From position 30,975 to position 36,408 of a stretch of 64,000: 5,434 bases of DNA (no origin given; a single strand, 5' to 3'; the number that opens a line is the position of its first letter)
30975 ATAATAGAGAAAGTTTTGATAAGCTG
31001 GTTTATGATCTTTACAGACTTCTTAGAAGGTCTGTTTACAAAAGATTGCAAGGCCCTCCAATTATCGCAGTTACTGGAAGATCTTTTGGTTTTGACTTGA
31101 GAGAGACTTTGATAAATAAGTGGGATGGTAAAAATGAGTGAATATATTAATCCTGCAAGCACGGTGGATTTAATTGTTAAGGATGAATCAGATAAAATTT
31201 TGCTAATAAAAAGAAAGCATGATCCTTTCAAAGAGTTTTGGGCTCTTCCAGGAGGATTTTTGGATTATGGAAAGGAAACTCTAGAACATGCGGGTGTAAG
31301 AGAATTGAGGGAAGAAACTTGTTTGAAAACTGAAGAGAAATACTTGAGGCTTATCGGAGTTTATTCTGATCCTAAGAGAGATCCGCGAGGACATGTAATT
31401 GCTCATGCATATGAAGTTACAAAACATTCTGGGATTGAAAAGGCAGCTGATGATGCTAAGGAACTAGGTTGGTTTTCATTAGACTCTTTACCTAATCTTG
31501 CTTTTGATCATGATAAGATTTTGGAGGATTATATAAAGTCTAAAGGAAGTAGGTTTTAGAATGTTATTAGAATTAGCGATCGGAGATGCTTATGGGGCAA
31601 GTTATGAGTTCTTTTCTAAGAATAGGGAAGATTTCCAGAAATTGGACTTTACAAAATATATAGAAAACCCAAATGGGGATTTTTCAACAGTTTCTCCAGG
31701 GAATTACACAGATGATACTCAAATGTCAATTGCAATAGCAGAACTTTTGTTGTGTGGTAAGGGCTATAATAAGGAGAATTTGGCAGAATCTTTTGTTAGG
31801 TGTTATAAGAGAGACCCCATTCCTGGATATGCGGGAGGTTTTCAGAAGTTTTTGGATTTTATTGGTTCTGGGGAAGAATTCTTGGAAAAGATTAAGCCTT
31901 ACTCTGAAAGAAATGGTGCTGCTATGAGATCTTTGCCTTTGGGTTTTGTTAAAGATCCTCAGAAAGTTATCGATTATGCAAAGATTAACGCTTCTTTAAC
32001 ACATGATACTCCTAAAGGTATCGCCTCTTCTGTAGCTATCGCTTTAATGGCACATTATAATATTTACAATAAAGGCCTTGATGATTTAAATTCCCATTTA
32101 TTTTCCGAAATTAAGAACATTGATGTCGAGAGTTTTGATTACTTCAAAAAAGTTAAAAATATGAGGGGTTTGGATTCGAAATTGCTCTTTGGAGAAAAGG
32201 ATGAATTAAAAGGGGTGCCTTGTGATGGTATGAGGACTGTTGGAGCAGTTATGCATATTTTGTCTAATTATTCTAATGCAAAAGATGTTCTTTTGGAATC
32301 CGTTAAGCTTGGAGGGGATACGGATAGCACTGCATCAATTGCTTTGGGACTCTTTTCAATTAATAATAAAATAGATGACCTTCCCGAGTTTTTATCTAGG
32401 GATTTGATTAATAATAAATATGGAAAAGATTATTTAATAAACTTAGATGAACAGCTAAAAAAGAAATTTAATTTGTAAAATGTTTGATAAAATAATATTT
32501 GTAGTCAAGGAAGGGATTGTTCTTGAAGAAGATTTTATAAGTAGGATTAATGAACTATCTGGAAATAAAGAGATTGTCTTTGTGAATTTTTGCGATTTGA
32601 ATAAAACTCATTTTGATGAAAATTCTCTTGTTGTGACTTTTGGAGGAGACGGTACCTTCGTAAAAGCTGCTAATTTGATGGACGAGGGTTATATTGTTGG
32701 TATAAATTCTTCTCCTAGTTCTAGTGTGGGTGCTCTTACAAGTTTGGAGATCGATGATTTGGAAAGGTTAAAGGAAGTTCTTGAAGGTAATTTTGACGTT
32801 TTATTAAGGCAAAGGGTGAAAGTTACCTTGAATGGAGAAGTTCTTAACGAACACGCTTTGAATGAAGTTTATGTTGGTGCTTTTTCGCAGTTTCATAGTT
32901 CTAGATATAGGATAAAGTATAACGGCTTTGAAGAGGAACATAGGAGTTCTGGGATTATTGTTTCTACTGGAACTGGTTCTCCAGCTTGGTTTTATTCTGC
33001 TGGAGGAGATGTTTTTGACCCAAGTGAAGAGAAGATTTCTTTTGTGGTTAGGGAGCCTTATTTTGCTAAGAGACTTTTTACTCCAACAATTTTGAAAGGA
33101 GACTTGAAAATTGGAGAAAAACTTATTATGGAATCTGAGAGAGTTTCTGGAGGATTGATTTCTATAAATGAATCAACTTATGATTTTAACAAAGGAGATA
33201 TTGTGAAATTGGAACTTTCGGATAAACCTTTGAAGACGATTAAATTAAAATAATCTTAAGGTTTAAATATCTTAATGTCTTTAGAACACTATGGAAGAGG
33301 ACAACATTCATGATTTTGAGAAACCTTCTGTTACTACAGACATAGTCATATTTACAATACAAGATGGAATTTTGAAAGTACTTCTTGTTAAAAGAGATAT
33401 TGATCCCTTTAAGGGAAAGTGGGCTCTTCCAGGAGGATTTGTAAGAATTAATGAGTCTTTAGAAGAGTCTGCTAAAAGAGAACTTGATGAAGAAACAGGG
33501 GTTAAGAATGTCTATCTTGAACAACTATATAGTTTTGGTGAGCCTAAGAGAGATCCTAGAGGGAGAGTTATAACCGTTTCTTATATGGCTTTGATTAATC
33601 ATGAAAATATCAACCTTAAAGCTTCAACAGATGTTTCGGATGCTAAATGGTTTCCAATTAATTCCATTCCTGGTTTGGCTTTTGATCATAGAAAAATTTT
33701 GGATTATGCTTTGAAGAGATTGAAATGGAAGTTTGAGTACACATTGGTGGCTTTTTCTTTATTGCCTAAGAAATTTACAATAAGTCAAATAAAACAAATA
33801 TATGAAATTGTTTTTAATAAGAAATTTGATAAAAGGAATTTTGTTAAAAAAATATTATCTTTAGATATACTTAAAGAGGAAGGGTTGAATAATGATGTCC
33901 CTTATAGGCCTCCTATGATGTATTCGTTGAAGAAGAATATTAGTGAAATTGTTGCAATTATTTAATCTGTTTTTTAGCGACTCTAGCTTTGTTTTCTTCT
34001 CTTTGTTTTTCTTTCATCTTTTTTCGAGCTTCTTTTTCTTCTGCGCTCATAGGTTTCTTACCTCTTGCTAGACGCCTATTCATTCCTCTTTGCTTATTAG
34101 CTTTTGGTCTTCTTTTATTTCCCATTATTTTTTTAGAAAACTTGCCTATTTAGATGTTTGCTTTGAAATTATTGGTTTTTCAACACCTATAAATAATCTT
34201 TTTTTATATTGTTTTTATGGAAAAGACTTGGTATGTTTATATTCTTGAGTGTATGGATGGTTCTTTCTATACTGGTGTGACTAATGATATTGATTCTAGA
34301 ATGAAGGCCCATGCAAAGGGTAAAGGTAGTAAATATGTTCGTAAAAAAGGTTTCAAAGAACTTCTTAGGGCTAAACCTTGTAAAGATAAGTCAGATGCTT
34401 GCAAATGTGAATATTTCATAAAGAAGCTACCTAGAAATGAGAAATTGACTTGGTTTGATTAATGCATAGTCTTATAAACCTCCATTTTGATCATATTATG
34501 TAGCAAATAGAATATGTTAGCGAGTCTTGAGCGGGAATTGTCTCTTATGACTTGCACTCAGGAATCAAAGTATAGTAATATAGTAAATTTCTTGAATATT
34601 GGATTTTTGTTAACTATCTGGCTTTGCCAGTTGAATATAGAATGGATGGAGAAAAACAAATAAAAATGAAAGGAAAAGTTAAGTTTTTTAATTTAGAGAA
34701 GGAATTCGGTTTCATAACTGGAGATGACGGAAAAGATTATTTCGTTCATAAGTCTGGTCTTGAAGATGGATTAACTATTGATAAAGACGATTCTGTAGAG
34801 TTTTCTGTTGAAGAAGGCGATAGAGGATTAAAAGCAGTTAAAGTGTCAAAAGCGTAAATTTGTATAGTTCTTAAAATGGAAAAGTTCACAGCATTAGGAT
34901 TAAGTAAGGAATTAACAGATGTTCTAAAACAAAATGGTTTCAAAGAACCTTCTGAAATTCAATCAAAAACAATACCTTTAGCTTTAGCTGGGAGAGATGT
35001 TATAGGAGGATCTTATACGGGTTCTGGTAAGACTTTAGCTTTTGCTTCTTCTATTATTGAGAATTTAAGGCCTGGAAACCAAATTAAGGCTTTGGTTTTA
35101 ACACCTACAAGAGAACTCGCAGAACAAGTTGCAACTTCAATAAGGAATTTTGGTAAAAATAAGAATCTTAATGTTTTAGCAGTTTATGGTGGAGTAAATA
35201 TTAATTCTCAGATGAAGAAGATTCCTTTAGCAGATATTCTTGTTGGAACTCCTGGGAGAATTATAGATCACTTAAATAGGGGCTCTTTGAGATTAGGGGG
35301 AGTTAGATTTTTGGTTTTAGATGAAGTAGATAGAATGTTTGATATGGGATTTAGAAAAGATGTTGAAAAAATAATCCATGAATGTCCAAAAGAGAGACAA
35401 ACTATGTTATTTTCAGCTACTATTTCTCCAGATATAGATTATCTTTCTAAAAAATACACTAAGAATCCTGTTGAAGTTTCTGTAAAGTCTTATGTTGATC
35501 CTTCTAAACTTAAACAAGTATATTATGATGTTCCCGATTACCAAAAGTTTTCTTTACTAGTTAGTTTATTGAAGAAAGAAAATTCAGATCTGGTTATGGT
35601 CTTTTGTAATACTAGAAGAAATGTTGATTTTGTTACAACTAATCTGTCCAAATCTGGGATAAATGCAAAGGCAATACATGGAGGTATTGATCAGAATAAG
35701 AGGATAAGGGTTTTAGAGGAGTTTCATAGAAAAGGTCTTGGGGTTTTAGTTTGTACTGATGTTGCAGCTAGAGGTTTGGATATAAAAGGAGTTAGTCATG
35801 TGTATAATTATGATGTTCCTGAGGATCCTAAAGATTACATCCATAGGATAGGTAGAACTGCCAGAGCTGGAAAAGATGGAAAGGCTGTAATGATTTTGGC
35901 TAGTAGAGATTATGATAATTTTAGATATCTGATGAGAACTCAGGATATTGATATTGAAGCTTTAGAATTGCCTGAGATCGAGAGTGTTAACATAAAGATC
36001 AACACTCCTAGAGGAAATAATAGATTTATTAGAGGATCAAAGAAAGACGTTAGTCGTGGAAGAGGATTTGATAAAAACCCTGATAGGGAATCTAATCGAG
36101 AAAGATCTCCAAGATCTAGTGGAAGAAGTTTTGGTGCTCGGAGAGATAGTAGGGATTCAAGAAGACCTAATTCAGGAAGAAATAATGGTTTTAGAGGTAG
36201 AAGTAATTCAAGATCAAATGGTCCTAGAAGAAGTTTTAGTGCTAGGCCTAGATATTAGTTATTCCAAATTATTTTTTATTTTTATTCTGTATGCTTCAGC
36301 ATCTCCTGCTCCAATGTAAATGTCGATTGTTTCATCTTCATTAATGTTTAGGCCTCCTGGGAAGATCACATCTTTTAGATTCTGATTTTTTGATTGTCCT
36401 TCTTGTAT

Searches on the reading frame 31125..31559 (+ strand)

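Call 28: search_protein_families(library=pfam, proteins=[window:31125-31559:+], max_evalue=0.001)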
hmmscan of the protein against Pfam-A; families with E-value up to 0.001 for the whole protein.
window:31125-31559:+ (144 aa): 1 family
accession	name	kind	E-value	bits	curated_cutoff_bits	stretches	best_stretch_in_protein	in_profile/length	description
PF00293.34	NUDIX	-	6.9e-21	75.1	21.1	1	12-135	4-133/134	NUDIX domain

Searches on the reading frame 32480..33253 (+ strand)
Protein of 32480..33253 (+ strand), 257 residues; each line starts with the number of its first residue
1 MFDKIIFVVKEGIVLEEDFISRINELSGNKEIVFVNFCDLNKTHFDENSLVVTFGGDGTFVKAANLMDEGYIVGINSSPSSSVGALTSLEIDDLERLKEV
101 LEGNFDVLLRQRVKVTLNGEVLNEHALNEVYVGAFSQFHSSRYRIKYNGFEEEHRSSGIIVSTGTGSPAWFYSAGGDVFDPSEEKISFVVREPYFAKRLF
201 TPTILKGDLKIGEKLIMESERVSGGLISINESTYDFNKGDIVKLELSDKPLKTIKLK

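Call 28: search_protein_families(library=pfam, proteins=[window:32480-33253:+], max_evalue=0.001)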
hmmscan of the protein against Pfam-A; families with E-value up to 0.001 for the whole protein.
window:32480-33253:+ (257 aa): 2 families
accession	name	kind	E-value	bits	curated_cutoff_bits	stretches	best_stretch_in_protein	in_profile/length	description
PF20143.4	NAD_kinase_C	-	1.4e-07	31.7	23.7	1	150-255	25-125/126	ATP-NAD kinase C-terminal domain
PF01513.26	NAD_kinase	-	0.00089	20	25.5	0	40-96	65-120/130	ATP-NAD kinase N-terminal domain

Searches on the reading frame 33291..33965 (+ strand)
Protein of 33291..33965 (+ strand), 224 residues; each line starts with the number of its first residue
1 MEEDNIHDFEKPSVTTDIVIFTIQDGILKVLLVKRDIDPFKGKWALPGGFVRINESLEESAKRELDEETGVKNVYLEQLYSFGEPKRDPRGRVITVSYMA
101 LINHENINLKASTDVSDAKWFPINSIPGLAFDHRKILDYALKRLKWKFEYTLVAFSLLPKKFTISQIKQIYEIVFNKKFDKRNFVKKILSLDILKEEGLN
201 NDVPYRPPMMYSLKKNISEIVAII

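Call 28: search_protein_families(library=pfam, proteins=[window:33291-33965:+], max_evalue=0.001)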
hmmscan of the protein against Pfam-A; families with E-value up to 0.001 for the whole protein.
window:33291-33965:+ (224 aa): 3 families
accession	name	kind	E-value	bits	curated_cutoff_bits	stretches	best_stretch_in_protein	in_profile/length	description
PF00293.34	NUDIX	-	8e-22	78.1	21.1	1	16-138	6-132/134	NUDIX domain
PF21906.2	NrtR_WHD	-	5.9e-18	65.2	27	1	154-213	1-61/61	NrtR DNA-binding winged helix domain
PF19368.5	AraR_C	-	1.6e-07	31.9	23.8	1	150-200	1-52/82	AraR C-terminal winged HTH domain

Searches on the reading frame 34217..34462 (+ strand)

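Call 28: search_protein_families(library=pfam, proteins=[window:34217-34462:+], max_evalue=0.001)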
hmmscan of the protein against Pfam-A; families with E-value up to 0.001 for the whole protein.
window:34217-34462:+ (81 aa): 1 family
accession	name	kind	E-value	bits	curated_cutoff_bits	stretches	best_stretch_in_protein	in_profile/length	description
PF01541.30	GIY-YIG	-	3e-15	56.7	22.6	1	5-74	2-74/78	GIY-YIG catalytic domain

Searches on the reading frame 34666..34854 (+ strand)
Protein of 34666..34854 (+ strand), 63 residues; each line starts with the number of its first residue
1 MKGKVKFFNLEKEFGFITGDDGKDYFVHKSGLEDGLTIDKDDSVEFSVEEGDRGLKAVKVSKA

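Call 48: find_encoding_contigs(protein=window:34666-34854:+, flank=10000, max_places=10)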
Protein window:34666-34854:+ (63 aa): no gene with exactly this product is on record in the collection.

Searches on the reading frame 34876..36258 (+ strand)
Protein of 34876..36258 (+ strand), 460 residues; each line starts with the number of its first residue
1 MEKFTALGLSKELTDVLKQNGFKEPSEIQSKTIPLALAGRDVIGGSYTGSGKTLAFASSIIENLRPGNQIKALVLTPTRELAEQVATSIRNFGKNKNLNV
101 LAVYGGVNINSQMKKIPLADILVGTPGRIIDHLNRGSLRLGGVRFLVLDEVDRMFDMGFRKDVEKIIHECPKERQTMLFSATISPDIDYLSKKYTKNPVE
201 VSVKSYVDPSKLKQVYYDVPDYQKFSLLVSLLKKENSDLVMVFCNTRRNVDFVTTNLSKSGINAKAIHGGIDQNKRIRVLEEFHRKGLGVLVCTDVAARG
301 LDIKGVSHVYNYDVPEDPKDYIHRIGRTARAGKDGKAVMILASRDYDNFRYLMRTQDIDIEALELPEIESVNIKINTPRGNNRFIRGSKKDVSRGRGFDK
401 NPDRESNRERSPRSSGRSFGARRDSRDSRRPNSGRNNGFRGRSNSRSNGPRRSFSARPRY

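Call 28: search_protein_families(library=pfam, proteins=[window:34876-36258:+], max_evalue=0.001)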
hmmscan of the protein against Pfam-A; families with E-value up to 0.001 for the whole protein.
window:34876-36258:+ (460 aa): 3 families
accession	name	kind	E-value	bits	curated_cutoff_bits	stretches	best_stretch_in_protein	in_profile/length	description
PF00270.35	DEAD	-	2.2e-48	164.6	26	1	27-187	2-164/167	DEAD/DEAH box helicase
PF00271.37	Helicase_C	-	3e-34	118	23.5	1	223-332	1-110/110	Helicase conserved C-terminal domain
PF04851.21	ResIII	-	1.5e-09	38.4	22.5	1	47-183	31-162/164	Type III restriction enzyme, res subunit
